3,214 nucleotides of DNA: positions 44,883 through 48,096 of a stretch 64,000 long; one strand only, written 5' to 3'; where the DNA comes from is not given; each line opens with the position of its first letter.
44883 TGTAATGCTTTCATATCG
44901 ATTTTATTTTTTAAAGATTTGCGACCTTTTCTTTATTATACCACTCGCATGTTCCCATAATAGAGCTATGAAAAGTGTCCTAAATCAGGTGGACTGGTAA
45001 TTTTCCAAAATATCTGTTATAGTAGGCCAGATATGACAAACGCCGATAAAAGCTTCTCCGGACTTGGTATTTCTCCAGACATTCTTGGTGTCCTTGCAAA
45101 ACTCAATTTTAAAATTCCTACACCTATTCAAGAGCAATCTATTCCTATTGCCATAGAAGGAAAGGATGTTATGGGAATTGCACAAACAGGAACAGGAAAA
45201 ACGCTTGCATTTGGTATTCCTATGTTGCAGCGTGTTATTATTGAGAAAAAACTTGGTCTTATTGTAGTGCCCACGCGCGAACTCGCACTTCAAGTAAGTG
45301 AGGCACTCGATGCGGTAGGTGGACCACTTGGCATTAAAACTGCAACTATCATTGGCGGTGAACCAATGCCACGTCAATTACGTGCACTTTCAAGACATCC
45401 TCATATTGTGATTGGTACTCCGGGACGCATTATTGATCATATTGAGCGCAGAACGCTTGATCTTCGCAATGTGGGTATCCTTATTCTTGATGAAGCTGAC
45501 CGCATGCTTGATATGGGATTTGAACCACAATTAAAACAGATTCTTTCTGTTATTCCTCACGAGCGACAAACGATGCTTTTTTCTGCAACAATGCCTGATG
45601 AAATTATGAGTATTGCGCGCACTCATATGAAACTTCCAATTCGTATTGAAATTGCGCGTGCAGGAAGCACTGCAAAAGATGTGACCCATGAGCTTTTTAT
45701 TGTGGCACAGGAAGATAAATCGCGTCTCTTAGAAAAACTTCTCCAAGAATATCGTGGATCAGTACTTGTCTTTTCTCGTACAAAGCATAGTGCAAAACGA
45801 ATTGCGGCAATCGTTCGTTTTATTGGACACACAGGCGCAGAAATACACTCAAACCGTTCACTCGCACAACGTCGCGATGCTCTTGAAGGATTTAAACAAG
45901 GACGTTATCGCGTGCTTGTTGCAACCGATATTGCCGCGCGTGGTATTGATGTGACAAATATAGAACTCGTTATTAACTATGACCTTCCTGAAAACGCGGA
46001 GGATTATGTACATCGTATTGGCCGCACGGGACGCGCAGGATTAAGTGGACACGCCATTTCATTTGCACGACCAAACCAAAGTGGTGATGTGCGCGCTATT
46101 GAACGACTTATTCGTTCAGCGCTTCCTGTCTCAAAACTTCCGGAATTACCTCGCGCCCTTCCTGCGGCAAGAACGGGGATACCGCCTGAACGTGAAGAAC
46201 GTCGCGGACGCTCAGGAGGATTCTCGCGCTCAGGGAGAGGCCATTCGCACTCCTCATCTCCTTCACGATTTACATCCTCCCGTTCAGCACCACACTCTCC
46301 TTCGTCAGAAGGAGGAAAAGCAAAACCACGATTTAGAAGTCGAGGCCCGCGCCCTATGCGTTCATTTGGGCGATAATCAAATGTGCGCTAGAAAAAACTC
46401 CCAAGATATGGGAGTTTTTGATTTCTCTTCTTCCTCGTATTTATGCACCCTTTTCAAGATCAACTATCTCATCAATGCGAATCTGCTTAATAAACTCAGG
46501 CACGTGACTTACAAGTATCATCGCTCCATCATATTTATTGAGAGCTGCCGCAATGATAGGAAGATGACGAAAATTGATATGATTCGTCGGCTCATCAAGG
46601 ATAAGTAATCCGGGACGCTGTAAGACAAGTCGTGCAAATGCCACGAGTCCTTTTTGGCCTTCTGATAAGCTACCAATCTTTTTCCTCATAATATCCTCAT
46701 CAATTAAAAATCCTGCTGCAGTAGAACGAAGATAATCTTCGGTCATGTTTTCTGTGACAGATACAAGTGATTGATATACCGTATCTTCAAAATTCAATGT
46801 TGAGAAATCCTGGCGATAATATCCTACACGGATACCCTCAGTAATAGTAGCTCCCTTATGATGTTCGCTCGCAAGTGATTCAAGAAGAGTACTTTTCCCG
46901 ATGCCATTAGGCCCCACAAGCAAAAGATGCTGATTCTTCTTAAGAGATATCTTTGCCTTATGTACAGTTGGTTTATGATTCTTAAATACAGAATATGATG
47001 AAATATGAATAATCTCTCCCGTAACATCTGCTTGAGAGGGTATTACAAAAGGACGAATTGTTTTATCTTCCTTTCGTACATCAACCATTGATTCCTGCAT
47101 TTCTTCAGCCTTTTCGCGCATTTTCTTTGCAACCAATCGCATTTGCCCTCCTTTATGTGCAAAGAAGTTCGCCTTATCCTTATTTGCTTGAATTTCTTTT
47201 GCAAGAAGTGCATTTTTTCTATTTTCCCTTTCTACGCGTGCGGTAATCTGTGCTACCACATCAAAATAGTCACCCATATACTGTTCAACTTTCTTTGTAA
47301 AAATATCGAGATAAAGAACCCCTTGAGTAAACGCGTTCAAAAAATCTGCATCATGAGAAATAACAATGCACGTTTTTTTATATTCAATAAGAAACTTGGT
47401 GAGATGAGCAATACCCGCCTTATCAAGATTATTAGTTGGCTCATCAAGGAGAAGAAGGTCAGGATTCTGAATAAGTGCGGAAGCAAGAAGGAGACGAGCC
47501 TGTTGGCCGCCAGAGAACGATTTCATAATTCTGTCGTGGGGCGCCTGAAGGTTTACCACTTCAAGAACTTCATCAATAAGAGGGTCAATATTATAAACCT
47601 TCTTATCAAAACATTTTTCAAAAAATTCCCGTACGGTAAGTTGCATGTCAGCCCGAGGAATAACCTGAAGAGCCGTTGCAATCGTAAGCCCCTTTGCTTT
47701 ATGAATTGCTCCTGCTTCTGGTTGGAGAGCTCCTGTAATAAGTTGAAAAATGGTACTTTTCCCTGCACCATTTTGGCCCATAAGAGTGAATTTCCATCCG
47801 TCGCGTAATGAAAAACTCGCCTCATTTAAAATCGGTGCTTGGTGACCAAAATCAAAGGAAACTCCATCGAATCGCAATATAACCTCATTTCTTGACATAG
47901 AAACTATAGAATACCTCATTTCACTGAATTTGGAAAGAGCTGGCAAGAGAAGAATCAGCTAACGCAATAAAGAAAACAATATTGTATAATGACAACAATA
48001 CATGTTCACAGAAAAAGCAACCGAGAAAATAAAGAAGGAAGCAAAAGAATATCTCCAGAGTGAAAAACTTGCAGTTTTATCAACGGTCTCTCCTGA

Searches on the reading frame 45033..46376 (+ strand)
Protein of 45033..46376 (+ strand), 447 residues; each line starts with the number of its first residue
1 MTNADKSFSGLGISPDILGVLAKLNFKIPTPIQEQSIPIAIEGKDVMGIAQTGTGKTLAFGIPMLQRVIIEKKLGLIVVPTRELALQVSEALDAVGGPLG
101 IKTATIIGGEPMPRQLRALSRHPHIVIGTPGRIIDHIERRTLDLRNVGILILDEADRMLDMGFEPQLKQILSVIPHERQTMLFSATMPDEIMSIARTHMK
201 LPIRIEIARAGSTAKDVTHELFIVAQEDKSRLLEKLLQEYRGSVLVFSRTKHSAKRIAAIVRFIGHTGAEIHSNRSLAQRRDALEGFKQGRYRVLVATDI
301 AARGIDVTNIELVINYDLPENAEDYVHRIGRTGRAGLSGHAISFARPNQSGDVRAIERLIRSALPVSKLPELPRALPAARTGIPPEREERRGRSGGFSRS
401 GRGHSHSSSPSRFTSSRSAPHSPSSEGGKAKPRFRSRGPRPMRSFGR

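Call 79: search_protein_families(library=pfam, proteins=[window:45033-46376:+], max_evalue=0.00001)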
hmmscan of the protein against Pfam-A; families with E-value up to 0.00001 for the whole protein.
window:45033-46376:+ (447 aa): 2 families
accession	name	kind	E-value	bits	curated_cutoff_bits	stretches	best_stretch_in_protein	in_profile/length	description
PF00270.35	DEAD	-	4.6e-52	176.6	26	1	30-192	1-165/167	DEAD/DEAH box helicase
PF00271.37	Helicase_C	-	6.2e-30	104.1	23.5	1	229-336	2-110/110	Helicase conserved C-terminal domain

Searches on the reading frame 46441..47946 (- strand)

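Call 80: search_protein_families(library=pfam, proteins=[window:46441-47946:-], max_evalue=0.00001)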
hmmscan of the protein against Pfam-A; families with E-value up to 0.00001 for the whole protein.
window:46441-47946:- (501 aa): 10 families
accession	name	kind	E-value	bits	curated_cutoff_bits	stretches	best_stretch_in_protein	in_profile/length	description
PF00005.33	ABC_tran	-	3.6e-47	160.8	25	2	40-172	1-137/137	ABC transporter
PF13304.12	AAA_21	-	2.4e-18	67.7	27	0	143-200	237-300/304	AAA domain, putative AbiEii toxin, Type IV TA system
PF02463.25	SMC_N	-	5e-12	46.2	40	0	118-206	111-205/220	RecF/RecN/SMC N terminal domain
PF03193.22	RsgA_GTPase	-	3.6e-09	37.1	30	0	318-364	87-133/174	RsgA GTPase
PF13555.12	AAA_29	-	4.3e-09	36.4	27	0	328-357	12-41/61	P-loop containing region of AAA domain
PF13401.12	AAA_22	-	2.2e-08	34.9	27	0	337-464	4-103/130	AAA domain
PF13476.12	AAA_23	-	8.1e-08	33.6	27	0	329-359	11-40/201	AAA domain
PF20720.3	nSTAND3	-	3.9e-07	30.3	27.2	0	326-364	5-43/155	Novel STAND NTPase 3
PF13175.12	AAA_15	-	6.8e-07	29.7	32.1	0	328-358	15-43/374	AAA ATPase domain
PF13191.12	AAA_16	-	3.4e-06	28.1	32.6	0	339-373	25-60/167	AAA ATPase domain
